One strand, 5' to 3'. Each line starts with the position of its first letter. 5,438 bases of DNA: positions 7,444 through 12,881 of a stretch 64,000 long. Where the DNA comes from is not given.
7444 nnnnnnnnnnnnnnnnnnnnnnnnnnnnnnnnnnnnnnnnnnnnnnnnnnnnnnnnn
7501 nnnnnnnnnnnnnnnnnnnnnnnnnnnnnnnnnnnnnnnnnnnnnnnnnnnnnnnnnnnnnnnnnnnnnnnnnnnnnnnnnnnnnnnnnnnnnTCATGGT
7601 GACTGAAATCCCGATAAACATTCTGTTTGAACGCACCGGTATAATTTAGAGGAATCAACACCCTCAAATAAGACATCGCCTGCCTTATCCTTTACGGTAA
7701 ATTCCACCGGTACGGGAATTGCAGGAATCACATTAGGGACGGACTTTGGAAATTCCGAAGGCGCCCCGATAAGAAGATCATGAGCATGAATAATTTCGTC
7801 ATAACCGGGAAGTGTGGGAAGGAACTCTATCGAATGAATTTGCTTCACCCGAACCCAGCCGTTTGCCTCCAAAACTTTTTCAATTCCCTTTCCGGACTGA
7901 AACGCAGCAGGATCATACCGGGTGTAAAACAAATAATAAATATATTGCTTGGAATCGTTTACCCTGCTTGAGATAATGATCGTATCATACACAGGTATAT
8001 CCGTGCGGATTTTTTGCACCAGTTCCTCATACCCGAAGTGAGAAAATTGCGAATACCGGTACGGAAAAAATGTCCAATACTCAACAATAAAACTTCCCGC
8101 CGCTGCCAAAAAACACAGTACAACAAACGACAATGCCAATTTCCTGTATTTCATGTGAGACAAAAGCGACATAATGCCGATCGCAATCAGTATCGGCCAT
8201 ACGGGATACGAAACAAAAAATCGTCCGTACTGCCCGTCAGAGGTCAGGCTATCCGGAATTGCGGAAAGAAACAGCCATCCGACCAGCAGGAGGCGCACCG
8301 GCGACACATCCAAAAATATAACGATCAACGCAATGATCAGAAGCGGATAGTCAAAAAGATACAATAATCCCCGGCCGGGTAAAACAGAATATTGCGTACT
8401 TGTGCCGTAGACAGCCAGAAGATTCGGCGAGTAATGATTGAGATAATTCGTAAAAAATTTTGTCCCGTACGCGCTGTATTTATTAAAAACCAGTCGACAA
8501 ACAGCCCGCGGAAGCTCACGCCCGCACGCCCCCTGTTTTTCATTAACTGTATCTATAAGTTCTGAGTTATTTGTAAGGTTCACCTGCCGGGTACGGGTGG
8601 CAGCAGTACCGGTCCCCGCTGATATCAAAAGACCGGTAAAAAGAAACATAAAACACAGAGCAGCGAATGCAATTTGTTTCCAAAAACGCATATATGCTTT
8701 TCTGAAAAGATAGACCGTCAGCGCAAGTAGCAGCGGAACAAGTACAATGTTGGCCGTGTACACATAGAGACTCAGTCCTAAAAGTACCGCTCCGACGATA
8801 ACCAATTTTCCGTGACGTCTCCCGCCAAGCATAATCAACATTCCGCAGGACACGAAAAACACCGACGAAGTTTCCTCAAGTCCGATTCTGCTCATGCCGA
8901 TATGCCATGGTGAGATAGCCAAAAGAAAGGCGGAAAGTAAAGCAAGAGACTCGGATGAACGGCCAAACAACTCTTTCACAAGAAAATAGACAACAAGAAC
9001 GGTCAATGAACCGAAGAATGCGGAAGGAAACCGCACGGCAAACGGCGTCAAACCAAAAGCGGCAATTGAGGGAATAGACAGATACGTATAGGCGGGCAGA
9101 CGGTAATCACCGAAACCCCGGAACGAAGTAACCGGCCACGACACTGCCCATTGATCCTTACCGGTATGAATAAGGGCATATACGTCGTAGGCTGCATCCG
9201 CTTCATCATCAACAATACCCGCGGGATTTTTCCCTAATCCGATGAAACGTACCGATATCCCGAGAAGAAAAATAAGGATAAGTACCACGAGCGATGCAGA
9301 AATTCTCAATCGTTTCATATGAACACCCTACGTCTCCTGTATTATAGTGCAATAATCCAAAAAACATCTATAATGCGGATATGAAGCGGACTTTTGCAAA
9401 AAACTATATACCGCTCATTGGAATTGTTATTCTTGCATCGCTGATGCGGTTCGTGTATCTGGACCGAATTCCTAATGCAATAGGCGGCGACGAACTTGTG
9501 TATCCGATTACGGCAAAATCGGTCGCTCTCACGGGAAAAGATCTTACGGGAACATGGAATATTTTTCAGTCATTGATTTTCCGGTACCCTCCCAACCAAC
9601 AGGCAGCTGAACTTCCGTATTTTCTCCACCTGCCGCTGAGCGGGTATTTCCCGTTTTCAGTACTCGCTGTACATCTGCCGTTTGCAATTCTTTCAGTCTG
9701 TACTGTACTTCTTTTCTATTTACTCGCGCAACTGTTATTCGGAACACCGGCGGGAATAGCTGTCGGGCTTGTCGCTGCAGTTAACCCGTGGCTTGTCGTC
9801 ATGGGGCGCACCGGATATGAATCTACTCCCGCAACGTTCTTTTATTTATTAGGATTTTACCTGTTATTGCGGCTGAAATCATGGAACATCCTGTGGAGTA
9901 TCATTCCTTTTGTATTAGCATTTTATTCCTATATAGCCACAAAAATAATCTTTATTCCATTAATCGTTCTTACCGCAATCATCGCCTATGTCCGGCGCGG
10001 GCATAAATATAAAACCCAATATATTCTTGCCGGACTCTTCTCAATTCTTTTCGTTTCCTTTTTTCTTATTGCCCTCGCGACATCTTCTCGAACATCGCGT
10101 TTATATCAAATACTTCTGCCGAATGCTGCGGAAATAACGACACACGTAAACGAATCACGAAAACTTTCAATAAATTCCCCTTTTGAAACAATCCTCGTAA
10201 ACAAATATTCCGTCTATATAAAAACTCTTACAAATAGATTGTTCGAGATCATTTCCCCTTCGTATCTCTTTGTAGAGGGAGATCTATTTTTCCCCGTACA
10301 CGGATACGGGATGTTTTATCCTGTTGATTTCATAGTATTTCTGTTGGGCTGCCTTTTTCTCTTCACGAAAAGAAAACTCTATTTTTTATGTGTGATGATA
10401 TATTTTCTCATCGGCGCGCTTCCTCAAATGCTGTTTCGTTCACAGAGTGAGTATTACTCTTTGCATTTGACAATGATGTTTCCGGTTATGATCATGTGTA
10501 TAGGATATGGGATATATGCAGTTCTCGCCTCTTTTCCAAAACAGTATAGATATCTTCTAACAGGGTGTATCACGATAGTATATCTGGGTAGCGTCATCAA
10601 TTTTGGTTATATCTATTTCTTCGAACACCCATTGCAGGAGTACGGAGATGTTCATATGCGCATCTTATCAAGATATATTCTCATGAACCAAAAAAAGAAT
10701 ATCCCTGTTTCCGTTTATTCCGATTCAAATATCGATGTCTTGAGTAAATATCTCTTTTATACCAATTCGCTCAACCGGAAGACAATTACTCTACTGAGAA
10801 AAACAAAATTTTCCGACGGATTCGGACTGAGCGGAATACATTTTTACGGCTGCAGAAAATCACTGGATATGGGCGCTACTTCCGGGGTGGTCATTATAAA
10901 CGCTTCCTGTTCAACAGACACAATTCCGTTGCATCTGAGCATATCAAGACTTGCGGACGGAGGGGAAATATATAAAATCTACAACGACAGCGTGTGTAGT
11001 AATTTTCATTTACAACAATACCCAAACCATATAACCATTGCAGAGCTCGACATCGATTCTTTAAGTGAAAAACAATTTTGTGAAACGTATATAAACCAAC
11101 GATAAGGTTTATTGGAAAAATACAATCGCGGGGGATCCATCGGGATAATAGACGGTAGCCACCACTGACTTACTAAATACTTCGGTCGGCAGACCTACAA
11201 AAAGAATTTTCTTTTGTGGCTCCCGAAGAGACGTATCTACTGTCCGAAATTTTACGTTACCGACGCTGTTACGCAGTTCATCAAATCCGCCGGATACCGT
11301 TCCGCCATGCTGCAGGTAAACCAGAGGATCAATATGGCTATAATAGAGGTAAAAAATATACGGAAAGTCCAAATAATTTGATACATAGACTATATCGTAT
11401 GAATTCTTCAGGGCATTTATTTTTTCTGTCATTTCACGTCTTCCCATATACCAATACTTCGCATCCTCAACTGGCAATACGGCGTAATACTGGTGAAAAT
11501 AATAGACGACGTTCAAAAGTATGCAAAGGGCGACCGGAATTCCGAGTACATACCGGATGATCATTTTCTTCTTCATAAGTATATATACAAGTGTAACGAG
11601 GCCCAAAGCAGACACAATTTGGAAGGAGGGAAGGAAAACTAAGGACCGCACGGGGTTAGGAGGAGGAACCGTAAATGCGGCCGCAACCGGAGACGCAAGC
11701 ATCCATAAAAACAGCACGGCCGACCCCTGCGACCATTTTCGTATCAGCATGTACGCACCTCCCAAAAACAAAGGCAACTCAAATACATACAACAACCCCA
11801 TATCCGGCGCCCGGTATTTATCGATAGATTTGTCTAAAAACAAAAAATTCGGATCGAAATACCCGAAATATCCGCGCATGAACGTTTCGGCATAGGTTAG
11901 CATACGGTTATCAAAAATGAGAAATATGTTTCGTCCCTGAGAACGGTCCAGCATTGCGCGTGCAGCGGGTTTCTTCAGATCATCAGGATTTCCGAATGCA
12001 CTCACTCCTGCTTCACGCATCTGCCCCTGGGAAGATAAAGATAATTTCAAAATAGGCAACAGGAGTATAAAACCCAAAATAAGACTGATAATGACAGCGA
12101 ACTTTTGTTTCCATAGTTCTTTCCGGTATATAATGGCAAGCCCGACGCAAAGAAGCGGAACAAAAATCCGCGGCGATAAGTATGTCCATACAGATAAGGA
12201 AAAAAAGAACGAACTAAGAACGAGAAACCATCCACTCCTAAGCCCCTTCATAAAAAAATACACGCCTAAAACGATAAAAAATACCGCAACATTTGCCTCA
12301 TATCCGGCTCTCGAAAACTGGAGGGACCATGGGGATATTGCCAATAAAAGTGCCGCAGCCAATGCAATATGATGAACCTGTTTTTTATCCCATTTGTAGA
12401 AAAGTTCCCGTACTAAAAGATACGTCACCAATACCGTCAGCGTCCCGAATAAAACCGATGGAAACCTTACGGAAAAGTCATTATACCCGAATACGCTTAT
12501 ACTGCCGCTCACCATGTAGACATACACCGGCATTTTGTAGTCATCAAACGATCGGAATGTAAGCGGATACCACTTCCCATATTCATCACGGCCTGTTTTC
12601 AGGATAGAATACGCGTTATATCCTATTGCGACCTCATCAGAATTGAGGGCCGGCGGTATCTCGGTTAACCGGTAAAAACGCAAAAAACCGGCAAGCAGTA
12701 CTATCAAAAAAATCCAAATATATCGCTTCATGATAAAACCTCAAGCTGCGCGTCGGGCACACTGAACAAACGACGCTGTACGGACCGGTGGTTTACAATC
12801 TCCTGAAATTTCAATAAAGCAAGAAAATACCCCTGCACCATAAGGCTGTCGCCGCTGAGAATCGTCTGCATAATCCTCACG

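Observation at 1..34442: A 34-kb surface-glycosylation super-locus with 15 GT-C membrane glycosyltransferases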

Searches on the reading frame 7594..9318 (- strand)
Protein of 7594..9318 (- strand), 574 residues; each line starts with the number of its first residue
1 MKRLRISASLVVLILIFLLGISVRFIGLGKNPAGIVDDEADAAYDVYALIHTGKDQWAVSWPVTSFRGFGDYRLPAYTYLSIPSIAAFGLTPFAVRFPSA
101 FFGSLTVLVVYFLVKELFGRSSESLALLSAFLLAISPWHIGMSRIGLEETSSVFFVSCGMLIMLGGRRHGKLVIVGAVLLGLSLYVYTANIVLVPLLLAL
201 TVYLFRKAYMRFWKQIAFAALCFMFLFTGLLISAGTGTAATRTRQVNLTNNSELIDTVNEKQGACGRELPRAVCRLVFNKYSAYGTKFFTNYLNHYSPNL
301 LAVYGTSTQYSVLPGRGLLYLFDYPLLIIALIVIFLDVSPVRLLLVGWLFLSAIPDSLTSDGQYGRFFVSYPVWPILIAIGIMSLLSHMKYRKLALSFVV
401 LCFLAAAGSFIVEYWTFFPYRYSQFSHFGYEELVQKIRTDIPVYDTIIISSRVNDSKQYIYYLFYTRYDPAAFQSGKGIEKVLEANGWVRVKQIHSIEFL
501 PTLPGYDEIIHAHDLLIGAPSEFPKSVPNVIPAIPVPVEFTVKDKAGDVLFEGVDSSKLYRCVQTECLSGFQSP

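Call 4: search_protein_families(library=pfam, proteins=[window:7594-9318:-], max_evalue=0.01)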
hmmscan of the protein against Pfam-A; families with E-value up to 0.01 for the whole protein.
window:7594-9318:- (574 aa): 2 families
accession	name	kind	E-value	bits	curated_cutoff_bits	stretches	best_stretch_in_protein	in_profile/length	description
PF02366.24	PMT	-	7.9e-08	32.6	22.7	1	75-225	64-226/245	Dolichyl-phosphate-mannose-protein mannosyltransferase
PF13231.12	PMT_2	-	4.9e-07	30.5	26.1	1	85-226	14-153/160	Dolichyl-phosphate-mannose-protein mannosyltransferase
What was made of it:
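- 7594..9318 (-): G04, a PMT/PMT_2 GT-C (574 aa). Pfam PMT 32.6 bits and PMT_2 30.5 bits (call 4).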

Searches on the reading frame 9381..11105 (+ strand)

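Call 4: search_protein_families(library=pfam, proteins=[window:9381-11105:+], max_evalue=0.01)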
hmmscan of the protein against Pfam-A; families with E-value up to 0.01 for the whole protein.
window:9381-11105:+ (574 aa): 1 family
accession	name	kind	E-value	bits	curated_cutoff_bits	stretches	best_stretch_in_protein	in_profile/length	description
PF13231.12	PMT_2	-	4.8e-05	24.1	26.1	1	90-226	17-155/160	Dolichyl-phosphate-mannose-protein mannosyltransferase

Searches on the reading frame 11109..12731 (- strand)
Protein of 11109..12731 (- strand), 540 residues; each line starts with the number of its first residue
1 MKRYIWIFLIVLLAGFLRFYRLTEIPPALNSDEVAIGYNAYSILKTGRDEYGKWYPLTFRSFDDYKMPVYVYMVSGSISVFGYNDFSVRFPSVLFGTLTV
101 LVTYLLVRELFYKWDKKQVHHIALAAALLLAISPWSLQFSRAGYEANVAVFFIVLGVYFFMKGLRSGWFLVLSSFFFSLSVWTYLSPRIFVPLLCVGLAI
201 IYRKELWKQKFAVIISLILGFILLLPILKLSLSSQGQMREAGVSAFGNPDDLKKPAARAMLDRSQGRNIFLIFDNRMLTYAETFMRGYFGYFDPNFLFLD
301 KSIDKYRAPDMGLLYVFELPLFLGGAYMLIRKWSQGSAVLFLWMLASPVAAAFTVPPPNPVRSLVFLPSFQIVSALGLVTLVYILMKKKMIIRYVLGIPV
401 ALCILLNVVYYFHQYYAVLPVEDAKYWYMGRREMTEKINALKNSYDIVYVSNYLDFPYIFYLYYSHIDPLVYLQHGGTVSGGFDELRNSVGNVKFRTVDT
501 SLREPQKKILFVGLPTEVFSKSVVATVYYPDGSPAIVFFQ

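Call 4: search_protein_families(library=pfam, proteins=[window:11109-12731:-], max_evalue=0.01)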
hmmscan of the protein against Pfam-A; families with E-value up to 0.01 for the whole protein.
window:11109-12731:- (540 aa): 3 families
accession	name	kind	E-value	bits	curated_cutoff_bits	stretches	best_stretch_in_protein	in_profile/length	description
PF13231.12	PMT_2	-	1.7e-11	45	26.1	1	68-228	4-158/160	Dolichyl-phosphate-mannose-protein mannosyltransferase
PF24124.1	YphA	-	0.00073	19.7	28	1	116-228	22-147/198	YphA-like integral membrane protein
PF03779.20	SPW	-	0.00078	20.3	31.5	1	78-160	17-89/93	SPW repeat domain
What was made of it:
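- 11109..12731 (-): G06, a PMT_2 GT-C (540 aa). Pfam PMT_2 45 bits (call 4).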
